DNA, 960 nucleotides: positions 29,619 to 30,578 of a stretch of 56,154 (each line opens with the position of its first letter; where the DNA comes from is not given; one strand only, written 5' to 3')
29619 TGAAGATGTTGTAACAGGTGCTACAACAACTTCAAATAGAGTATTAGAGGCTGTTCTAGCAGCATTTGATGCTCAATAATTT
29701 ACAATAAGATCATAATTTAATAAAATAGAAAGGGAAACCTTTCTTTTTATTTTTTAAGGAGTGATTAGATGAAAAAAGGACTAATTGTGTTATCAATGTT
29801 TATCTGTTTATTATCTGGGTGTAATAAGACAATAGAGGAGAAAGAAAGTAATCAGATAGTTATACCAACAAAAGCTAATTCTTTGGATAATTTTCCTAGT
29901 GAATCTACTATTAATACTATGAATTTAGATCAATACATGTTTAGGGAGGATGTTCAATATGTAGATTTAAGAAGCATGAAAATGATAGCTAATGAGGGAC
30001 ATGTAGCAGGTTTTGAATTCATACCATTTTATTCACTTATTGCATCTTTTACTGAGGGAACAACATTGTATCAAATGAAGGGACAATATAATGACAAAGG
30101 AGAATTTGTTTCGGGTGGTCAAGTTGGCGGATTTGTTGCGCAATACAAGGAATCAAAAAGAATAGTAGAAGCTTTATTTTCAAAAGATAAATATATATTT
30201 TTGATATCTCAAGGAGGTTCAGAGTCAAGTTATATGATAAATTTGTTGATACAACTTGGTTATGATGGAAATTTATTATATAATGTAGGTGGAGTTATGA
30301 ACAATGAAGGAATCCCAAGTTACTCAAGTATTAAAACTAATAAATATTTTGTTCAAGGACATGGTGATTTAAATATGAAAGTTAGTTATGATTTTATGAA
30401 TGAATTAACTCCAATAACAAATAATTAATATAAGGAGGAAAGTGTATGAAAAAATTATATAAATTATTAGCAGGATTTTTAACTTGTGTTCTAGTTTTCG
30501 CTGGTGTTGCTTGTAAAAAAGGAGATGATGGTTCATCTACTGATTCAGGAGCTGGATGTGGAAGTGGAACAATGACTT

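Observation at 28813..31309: Triad of extracytoplasmic lipoproteins combining rhodanese and FMN-binding (flavinylation-type) modules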

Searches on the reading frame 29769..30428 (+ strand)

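Call 3: search_protein_families(library=pfam, proteins=[window:29769-30428:+], max_evalue=1)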
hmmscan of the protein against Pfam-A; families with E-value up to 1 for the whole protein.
window:29769-30428:+ (219 aa): 0 families

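Call 4: search_protein_families(library=ncbifam, proteins=[window:29769-30428:+], max_evalue=1)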
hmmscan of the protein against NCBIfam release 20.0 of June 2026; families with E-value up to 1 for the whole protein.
window:29769-30428:+ (219 aa): 3 families
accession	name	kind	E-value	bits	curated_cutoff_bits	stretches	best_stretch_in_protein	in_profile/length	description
NF041428.1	TrsH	subfamily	0.022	14.8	150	1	1-30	1-30/149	TrsH/TraH family protein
NF041193.1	lipo_SP0191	subfamily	0.043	13.8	75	1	1-31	1-31/190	SP0191 family lipoprotein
NF047408.1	SA0632_fam_LP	equivalog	0.07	12.8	70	1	1-27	1-26/68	SA0632 family lipoprotein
